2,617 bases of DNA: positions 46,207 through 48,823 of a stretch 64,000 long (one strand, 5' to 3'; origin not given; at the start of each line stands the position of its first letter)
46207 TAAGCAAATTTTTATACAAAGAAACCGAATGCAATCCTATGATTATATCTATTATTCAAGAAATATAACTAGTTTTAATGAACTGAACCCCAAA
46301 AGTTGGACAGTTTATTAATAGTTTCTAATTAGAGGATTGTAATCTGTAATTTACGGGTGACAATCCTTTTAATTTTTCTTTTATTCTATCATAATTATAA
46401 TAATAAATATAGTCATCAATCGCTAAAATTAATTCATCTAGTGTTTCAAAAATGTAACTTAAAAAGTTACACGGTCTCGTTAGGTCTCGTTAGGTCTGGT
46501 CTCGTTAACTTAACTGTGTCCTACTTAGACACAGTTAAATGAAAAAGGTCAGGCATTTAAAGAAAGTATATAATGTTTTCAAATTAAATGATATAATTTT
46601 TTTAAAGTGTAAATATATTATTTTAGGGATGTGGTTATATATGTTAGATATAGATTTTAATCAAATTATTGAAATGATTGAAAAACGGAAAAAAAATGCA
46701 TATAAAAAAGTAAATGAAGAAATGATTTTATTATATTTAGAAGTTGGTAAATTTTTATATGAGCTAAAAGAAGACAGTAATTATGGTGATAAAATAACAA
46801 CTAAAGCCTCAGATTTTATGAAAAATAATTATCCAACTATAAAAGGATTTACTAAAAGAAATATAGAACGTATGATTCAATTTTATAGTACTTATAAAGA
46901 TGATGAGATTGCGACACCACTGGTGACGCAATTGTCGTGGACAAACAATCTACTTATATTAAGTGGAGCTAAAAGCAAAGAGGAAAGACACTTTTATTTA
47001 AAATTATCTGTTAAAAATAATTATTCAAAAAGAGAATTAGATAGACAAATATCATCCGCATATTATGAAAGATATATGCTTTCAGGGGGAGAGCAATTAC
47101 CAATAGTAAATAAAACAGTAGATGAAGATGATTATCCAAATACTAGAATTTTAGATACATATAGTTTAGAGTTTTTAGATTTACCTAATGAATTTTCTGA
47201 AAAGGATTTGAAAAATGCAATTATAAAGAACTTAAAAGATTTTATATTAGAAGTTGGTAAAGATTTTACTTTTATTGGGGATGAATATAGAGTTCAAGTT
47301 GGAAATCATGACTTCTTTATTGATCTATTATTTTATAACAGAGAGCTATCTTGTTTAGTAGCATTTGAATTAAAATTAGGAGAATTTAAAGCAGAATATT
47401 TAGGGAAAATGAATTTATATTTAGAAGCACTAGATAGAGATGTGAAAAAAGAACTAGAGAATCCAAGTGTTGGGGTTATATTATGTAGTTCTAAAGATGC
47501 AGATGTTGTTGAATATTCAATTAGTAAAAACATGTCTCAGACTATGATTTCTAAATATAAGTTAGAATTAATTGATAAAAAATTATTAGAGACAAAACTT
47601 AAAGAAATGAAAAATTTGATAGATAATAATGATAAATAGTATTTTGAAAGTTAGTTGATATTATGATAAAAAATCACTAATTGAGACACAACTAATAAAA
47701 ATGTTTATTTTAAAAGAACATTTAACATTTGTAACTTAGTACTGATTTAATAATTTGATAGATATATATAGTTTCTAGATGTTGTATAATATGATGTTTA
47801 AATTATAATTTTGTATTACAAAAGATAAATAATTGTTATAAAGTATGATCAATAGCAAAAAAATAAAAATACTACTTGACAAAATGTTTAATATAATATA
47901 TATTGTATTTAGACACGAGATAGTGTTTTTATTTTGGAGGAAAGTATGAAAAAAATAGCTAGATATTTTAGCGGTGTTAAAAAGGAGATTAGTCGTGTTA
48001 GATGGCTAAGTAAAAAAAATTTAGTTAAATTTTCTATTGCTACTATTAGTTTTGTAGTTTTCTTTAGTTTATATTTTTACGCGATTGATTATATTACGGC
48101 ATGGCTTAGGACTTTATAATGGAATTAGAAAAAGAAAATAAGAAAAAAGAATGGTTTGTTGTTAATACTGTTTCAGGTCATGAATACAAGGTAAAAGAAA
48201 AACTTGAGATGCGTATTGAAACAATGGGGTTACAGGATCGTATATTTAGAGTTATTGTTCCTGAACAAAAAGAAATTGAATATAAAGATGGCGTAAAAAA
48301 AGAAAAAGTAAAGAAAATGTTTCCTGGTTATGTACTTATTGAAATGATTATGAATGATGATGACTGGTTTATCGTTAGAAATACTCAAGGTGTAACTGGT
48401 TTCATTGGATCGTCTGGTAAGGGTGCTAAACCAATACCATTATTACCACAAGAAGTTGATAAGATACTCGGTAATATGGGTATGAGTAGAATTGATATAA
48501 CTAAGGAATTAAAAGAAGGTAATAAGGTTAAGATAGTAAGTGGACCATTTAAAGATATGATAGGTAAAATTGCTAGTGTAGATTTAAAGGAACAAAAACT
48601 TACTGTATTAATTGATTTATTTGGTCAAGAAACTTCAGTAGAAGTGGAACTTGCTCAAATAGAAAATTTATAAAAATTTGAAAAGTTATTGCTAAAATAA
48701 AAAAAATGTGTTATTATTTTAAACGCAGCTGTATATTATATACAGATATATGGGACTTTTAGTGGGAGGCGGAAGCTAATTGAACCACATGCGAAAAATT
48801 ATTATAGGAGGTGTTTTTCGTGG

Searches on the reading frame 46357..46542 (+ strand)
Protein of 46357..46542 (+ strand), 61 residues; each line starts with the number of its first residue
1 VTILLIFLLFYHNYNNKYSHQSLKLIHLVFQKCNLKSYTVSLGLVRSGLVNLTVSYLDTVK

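Call 39: find_encoding_contigs(protein=window:46357-46542:+, flank=10000, max_places=10)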
Protein window:46357-46542:+ (61 aa): no gene with exactly this product is on record in the collection.

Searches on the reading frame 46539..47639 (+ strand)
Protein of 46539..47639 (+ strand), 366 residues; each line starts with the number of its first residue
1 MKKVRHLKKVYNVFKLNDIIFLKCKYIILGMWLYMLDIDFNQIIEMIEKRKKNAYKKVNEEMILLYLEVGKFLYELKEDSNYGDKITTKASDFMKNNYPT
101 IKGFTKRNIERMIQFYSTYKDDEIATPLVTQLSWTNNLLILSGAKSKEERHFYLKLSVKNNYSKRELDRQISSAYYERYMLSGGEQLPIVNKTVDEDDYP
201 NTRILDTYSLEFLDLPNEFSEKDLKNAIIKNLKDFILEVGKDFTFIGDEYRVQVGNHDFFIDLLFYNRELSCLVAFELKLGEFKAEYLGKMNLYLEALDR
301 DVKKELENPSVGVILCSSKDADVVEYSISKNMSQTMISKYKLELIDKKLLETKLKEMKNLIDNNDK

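Call 10: search_protein_families(library=pfam, proteins=[window:46539-47639:+], max_evalue=0.1)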
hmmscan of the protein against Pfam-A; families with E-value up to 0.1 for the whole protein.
window:46539-47639:+ (366 aa): 3 families
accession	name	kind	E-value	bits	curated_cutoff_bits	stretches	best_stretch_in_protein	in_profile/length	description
PF06250.17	YhcG_C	-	4.3e-52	176.5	32.5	1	204-354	4-156/157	YhcG PDDEXK nuclease domain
PF17761.7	DUF1016_N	-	1.5e-37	129.2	32.8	1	43-178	2-137/137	DUF1016 N-terminal domain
PF08937.16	ThsB_TIR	-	0.057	14.3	21.2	0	101-151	26-75/100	Thoeris protein ThsB, TIR-like domain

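Call 11: search_protein_families(library=ncbifam, proteins=[window:46539-47639:+], max_evalue=0.1)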
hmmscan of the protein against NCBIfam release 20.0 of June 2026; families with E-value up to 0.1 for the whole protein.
window:46539-47639:+ (366 aa): 0 families

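Call 31: find_encoding_contigs(protein=window:46641-47639:+, flank=10000, max_places=10)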
Protein window:46641-47639:+ (332 aa): 10 contigs read that carry it; 5 places shown.
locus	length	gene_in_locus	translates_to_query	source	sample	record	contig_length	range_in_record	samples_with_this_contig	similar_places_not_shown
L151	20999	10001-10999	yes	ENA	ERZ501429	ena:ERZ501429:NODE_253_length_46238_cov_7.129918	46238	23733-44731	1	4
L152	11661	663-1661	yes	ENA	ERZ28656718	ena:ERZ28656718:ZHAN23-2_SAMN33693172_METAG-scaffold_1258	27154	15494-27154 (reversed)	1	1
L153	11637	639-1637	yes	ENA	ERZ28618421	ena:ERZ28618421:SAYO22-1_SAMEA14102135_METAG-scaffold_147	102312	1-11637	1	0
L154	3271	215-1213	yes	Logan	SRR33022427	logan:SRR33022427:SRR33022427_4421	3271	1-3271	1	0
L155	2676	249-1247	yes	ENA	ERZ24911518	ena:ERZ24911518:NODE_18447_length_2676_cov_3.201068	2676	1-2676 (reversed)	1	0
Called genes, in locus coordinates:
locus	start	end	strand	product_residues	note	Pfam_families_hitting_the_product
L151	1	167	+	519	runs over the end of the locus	PF08668:HDOD (faint), PF12072:RNase_Y_N, PF00013:KH_1, PF01966:HD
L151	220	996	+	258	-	PF02463:SMC_N (faint), PF00005:ABC_tran, PF13304:AAA_21 (faint)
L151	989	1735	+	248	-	PF01458:SUFBD_core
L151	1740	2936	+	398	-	PF00155:Aminotran_1_2, PF00266:Aminotran_5, PF01053:Cys_Met_Meta_PP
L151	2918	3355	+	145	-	PF01592:NifU_N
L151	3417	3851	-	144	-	PF02590:SPOUT_MTase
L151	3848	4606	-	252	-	PF00753:Lactamase_B, PF23023:Anti-Pycsar_Apyc1, PF16661:Lactamase_B_6 (weak), PF12706:Lactamase_B_2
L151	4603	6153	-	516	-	PF01476:LysM (weak), PF07501:G5, PF01551:Peptidase_M23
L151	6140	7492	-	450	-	PF00772:DnaB, PF03796:DnaB_C, PF13481:AAA_25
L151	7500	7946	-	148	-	PF01281:Ribosomal_L9_N, PF03948:Ribosomal_L9_C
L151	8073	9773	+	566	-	-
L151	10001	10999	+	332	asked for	PF17761:DUF1016_N, PF06250:YhcG_C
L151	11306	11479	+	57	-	PF00584:SecE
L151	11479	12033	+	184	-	PF02357:NusG, PF00467:KOW (weak)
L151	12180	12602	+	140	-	PF03946:Ribosomal_L11_N, PF00298:Ribosomal_L11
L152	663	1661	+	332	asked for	PF17761:DUF1016_N, PF06250:YhcG_C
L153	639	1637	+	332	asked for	PF17761:DUF1016_N, PF06250:YhcG_C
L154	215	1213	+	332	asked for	PF17761:DUF1016_N, PF06250:YhcG_C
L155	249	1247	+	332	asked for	PF17761:DUF1016_N, PF06250:YhcG_C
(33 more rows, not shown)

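Call 80: list_cluster_members(proteins=[window:46641-47639:+, window:47946-48119:+, window:41884-42549:+, window:43152-43577:+, window:42599-43066:+, window:41208-41870:+])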
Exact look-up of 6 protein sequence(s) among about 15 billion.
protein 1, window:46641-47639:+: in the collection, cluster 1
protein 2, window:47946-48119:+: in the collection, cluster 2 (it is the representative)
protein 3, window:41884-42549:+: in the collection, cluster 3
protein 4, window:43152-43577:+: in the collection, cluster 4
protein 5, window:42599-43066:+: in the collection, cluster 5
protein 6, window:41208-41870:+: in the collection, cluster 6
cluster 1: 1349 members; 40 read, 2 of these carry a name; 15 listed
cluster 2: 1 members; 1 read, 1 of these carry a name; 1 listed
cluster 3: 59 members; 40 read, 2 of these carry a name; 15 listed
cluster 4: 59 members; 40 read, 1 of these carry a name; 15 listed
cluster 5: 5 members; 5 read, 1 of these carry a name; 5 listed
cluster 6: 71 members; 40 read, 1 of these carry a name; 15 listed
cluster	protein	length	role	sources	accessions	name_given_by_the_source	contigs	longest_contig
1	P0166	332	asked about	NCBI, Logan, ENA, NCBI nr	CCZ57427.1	putative uncharacterized protein [Clostridium sp. CAG:762]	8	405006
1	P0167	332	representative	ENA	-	-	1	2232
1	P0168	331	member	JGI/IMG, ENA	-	predicted nuclease of restriction endonuclease-like (RecB) superfamily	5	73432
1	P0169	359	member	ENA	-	-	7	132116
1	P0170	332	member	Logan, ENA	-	-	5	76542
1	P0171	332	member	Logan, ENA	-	-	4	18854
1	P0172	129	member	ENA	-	-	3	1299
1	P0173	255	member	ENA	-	-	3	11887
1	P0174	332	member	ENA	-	-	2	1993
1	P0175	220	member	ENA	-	-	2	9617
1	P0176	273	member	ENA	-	-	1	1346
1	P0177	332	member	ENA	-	-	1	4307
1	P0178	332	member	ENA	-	-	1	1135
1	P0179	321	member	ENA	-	-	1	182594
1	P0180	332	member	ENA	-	-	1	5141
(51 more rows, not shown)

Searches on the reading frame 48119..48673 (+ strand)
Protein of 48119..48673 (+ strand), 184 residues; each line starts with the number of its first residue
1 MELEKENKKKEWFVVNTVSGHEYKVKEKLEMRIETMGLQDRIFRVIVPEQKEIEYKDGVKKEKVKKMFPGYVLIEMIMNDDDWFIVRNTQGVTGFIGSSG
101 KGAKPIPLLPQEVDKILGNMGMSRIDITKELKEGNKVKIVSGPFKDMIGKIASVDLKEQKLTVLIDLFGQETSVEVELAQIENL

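Call 22: find_encoding_contigs(protein=window:48119-48673:+, flank=10000, max_places=10)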
Protein window:48119-48673:+ (184 aa): 24 contigs read that carry it; 10 places shown.
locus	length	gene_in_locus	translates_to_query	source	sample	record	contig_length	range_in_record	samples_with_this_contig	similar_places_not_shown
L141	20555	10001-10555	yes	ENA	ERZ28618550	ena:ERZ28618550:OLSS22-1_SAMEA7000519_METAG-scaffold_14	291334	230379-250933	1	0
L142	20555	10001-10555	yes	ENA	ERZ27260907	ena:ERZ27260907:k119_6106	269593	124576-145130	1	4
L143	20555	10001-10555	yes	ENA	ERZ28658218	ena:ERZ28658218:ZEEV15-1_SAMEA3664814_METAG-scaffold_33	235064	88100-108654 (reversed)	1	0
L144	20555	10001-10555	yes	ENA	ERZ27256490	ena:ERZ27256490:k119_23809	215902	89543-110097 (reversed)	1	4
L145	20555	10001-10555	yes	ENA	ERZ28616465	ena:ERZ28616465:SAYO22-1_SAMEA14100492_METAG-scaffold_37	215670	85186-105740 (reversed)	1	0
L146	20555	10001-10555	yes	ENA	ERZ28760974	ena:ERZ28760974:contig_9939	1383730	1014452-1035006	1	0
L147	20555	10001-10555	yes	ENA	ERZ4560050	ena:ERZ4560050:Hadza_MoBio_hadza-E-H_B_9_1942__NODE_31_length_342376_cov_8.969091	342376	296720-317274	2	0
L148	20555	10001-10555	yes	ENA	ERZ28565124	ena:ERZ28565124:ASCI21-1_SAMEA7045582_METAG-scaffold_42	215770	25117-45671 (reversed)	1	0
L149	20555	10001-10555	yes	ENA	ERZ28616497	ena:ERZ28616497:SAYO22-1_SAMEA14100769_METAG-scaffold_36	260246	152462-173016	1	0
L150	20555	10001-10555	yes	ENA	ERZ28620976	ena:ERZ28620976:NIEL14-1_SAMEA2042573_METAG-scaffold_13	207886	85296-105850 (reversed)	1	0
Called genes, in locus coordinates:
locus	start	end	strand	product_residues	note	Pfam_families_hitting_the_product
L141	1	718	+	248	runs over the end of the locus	PF01458:SUFBD_core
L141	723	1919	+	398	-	PF00155:Aminotran_1_2, PF00266:Aminotran_5, PF01053:Cys_Met_Meta_PP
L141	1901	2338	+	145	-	PF01592:NifU_N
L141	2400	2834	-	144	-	PF02590:SPOUT_MTase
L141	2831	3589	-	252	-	PF00753:Lactamase_B, PF23023:Anti-Pycsar_Apyc1, PF16661:Lactamase_B_6 (weak), PF12706:Lactamase_B_2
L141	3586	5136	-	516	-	PF01476:LysM (weak), PF07501:G5, PF01551:Peptidase_M23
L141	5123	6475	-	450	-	PF00772:DnaB, PF03796:DnaB_C, PF13481:AAA_25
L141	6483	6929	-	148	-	PF01281:Ribosomal_L9_N, PF03948:Ribosomal_L9_C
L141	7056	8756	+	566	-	-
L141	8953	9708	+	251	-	PF02661:Fic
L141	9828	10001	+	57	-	PF00584:SecE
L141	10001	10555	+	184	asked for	PF02357:NusG, PF00467:KOW (weak)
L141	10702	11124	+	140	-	PF03946:Ribosomal_L11_N, PF00298:Ribosomal_L11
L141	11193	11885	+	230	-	PF00687:Ribosomal_L1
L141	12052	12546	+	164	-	PF00466:Ribosomal_L10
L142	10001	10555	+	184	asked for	PF02357:NusG, PF00467:KOW (weak)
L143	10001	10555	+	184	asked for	PF02357:NusG, PF00467:KOW (weak)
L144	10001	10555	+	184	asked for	PF02357:NusG, PF00467:KOW (weak)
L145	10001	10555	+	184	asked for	PF02357:NusG, PF00467:KOW (weak)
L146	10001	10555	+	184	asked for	PF02357:NusG, PF00467:KOW (weak)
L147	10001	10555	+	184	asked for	PF02357:NusG, PF00467:KOW (weak)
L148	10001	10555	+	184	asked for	PF02357:NusG, PF00467:KOW (weak)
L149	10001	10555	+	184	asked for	PF02357:NusG, PF00467:KOW (weak)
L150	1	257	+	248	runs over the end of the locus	PF01458:SUFBD_core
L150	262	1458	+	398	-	PF00155:Aminotran_1_2, PF00266:Aminotran_5, PF01053:Cys_Met_Meta_PP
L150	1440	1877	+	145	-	PF01592:NifU_N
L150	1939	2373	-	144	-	PF02590:SPOUT_MTase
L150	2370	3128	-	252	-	PF00753:Lactamase_B, PF23023:Anti-Pycsar_Apyc1, PF16661:Lactamase_B_6 (weak), PF12706:Lactamase_B_2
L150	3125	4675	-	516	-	PF01476:LysM (weak), PF07501:G5, PF01551:Peptidase_M23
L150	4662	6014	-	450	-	PF00772:DnaB, PF03796:DnaB_C, PF13481:AAA_25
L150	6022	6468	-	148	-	PF01281:Ribosomal_L9_N, PF03948:Ribosomal_L9_C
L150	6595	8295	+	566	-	-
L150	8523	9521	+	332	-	PF17761:DUF1016_N, PF06250:YhcG_C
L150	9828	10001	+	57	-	PF00584:SecE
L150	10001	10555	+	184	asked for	PF02357:NusG, PF00467:KOW (weak)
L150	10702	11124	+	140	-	PF03946:Ribosomal_L11_N, PF00298:Ribosomal_L11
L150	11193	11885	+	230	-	PF00687:Ribosomal_L1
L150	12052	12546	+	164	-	PF00466:Ribosomal_L10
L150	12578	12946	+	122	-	PF16320:Ribosomal_L12_N, PF00542:Ribosomal_L12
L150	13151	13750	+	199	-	PF05175:MTS, PF06325:PrmA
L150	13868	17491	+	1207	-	PF04563:RNA_pol_Rpb2_1, PF04561:RNA_pol_Rpb2_2, PF04565:RNA_pol_Rpb2_3, PF10385:RNA_pol_Rpb2_45, PF00562:RNA_pol_Rpb2_6, PF04560:RNA_pol_Rpb2_7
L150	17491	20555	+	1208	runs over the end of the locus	PF04997:RNA_pol_Rpb1_1, PF00623:RNA_pol_Rpb1_2, PF04983:RNA_pol_Rpb1_3, PF05000:RNA_pol_Rpb1_4, PF04998:RNA_pol_Rpb1_5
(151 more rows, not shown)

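Call 62: search_protein_families(library=pfam, proteins=[L150:6595-8295:+], max_evalue=0.01)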
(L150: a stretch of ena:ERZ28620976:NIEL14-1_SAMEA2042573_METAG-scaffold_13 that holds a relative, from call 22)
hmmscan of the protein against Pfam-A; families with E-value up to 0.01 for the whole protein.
L150:6595-8295:+ (566 aa): 0 families
